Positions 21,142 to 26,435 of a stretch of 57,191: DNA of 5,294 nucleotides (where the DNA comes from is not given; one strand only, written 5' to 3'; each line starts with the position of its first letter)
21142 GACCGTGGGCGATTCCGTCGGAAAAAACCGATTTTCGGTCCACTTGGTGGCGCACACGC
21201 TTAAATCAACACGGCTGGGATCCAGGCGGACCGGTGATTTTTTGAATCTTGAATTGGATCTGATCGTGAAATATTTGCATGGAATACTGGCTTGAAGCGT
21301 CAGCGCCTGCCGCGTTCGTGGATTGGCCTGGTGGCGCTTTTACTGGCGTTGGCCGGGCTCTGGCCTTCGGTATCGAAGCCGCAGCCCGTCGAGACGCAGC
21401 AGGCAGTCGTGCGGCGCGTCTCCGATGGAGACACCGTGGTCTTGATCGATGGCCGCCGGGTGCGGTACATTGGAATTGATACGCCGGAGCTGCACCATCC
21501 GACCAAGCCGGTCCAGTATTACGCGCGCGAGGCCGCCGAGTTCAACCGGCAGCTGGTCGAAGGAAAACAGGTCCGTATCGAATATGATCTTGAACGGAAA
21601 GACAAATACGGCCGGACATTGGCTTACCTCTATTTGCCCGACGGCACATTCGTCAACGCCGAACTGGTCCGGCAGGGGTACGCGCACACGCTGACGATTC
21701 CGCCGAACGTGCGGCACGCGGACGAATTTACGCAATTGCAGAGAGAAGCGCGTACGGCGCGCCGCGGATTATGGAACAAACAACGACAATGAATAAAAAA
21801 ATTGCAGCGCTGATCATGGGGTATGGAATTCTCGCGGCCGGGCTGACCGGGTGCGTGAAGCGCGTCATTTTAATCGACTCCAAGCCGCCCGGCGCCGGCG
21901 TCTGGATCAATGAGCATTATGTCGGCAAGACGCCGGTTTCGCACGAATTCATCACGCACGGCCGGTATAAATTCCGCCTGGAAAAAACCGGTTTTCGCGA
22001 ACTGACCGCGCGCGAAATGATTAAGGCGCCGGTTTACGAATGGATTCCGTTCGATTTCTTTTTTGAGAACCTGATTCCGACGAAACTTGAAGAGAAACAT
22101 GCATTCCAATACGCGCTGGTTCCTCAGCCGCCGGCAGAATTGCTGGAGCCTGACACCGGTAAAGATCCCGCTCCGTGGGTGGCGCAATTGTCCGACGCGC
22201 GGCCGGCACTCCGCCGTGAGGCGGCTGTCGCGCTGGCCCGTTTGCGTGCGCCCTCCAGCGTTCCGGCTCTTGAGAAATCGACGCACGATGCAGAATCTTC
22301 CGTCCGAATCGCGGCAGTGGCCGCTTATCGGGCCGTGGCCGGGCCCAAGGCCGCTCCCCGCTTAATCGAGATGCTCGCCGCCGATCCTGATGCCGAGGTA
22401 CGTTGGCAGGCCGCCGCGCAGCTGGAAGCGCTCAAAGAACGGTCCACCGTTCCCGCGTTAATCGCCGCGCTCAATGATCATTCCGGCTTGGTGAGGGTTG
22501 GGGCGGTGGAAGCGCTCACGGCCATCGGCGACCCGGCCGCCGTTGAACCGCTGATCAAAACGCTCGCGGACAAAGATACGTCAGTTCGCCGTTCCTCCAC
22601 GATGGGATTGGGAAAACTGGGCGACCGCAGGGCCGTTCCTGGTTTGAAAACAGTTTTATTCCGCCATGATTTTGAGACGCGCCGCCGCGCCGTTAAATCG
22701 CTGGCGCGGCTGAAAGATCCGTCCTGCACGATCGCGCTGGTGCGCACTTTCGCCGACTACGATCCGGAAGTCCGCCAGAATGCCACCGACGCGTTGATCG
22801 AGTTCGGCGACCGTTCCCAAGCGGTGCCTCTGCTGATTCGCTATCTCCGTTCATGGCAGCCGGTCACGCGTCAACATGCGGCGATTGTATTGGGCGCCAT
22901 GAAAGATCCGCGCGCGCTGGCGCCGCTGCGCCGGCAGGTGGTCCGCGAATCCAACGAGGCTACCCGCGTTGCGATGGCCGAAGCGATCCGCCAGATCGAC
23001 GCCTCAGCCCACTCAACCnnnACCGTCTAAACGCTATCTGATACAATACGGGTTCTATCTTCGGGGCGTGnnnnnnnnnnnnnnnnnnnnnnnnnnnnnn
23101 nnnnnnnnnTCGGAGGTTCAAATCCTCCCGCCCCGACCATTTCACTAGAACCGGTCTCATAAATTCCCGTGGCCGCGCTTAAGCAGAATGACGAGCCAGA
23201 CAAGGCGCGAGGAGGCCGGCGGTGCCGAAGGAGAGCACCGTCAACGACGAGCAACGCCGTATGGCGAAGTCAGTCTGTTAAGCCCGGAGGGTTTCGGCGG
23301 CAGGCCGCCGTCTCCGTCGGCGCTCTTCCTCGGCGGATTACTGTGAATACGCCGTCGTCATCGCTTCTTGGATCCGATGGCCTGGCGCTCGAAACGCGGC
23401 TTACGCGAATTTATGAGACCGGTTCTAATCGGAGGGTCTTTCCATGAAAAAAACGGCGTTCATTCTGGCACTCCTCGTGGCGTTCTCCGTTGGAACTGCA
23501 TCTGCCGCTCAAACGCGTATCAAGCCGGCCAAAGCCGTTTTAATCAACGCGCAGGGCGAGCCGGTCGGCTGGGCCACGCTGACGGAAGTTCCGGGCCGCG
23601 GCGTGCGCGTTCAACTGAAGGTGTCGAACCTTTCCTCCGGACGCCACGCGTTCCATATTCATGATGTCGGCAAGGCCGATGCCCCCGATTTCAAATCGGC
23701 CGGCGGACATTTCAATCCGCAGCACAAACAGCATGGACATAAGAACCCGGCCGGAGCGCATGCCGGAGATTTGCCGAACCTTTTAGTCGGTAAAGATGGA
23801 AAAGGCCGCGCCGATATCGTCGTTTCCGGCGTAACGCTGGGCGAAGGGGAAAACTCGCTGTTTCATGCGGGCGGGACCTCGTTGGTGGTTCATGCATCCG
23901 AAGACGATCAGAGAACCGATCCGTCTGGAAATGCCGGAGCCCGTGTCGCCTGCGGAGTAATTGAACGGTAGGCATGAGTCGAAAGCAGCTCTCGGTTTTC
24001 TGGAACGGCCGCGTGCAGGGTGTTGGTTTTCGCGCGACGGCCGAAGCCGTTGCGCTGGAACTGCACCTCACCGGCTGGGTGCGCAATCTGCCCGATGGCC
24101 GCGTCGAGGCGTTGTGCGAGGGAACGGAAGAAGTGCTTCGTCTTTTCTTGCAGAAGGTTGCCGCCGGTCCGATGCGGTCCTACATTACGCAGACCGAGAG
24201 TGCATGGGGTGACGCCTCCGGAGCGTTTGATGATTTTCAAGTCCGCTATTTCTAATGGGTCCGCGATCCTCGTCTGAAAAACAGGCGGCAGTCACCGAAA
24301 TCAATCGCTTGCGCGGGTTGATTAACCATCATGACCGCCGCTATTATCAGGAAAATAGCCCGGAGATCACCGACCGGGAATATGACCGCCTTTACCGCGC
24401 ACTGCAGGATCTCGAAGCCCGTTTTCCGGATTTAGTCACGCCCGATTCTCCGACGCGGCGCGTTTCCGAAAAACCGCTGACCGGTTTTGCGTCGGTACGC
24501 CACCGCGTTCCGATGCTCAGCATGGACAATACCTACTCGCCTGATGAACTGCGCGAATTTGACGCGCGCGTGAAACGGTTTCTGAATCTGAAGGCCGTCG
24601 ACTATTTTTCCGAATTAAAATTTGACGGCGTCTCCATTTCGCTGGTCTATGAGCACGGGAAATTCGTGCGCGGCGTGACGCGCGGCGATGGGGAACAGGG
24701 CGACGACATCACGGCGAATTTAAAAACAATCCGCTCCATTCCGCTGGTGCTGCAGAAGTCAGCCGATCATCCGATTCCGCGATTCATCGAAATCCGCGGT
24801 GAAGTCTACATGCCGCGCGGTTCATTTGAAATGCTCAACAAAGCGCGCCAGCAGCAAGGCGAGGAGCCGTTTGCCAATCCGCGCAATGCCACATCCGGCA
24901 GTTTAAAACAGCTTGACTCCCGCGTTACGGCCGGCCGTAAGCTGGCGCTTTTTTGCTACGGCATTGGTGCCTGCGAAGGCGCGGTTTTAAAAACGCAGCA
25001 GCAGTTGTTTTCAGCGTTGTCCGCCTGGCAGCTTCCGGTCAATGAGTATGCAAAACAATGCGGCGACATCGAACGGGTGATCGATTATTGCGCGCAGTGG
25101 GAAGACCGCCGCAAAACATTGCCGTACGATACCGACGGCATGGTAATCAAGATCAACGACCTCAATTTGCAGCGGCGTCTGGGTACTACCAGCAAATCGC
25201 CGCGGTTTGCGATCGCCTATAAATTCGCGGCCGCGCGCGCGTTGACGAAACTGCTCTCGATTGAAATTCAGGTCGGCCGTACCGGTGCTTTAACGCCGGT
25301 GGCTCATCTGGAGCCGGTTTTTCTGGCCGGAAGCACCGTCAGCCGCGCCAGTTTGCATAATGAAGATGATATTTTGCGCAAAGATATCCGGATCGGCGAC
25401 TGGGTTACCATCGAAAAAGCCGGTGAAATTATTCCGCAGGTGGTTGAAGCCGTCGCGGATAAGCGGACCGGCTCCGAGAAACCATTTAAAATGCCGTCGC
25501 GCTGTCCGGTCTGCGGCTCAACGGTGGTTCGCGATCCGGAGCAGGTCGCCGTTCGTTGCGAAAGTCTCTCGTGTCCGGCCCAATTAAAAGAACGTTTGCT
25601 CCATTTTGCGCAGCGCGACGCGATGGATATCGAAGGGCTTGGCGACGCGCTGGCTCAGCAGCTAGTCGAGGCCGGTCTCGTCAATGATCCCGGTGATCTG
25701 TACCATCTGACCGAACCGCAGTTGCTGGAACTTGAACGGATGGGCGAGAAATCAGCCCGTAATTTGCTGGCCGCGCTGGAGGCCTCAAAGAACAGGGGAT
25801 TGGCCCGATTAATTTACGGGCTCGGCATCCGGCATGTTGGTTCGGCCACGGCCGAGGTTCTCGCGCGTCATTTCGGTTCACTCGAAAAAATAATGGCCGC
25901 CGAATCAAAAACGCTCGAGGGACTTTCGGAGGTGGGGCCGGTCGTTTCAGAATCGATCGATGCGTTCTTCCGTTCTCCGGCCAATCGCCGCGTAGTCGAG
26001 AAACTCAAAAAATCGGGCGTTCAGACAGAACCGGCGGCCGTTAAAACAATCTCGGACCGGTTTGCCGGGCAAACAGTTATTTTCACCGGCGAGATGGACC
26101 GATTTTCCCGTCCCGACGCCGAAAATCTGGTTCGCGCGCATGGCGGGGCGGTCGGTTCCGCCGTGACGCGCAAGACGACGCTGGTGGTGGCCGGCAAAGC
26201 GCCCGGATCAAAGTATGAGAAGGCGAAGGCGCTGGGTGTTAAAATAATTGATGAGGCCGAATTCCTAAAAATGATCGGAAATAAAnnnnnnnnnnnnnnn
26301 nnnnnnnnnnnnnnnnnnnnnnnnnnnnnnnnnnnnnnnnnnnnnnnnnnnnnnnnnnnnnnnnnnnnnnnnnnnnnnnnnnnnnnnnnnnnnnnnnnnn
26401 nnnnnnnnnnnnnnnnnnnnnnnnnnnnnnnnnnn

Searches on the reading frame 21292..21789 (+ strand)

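Call 123: search_protein_families(library=pfam, proteins=[window:21292-21789:+], max_evalue=0.0001)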
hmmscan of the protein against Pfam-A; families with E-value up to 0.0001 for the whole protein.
window:21292-21789:+ (166 aa): 1 family
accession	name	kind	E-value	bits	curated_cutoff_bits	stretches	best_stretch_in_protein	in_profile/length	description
PF00565.23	SNase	-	1e-29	103.6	21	1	56-163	1-107/107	Staphylococcal nuclease homologue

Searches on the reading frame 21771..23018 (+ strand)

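Call 123: search_protein_families(library=pfam, proteins=[window:21771-23018:+], max_evalue=0.0001)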
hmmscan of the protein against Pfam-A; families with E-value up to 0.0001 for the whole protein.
window:21771-23018:+ (416 aa): 9 families
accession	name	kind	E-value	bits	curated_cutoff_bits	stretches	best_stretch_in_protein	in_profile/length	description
PF13646.12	HEAT_2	-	1.8e-52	176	27.7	4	196-276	2-82/88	HEAT repeats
PF03130.22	HEAT_PBS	-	1.3e-27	93.5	20.9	0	241-267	1-27/27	PBS lyase HEAT-like repeat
PF02985.28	HEAT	-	5.5e-16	57.6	23.5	0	227-253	2-28/31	HEAT repeat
PF08308.17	PEGA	-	1.6e-11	44.3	20.8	1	33-81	4-52/71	PEGA domain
PF13513.12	HEAT_EZ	-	1.6e-09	38.5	27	0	332-376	1-54/55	HEAT-like repeat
PF12717.13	Cnd1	-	1.3e-07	32.3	26.4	0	257-286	22-51/162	non-SMC mitotic condensation complex subunit 1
PF21581.3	SCD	-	1.6e-05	25.5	27.5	0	263-288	37-62/75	Stromalin conservative domain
PF00514.29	Arm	-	2.1e-05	24.9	20.6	0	349-371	11-33/41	Armadillo/beta-catenin-like repeat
PF11838.14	ERAP1_C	-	2.5e-05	24.3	38.2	0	302-396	128-229/318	ERAP1-like C-terminal domain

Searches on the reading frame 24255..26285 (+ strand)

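Call 9: search_protein_families(library=pfam, proteins=[window:24255-26285:+], max_evalue=0.001)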
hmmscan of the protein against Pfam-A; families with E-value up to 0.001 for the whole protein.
window:24255-26285:+ (677 aa): 8 families
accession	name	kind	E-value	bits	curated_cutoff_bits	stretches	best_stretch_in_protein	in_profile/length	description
PF01653.23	DNA_ligase_aden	-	1.3e-94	316.9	27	1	77-326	3-252/253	NAD-dependent DNA ligase adenylation domain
PF03120.22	DNA_ligase_OB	-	1.5e-35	121.4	32.9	1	331-407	2-78/79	NAD-dependent DNA ligase OB-fold domain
PF12826.13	HHH_2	-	8.6e-23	80.7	27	1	518-581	1-64/64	Helix-hairpin-helix motif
PF00533.33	BRCT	-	2.9e-13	50.3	21.3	1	601-674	4-78/78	BRCA1 C Terminus (BRCT) domain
PF14520.12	HHH_5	-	5.8e-12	46.3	27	1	456-509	4-56/57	Helix-hairpin-helix domain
PF12738.14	PTCB-BRCT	-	7.7e-09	35.9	22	1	611-665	5-59/63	twin BRCT domain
PF03119.21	DNA_ligase_ZBD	-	6.2e-08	32.8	25.8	1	416-442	1-27/27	NAD-dependent DNA ligase C4 zinc finger domain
PF22745.1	Nlig-Ia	-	5e-07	30.7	27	1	14-63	4-53/92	DNA ligase-like, N-terminal NAD+-binding domain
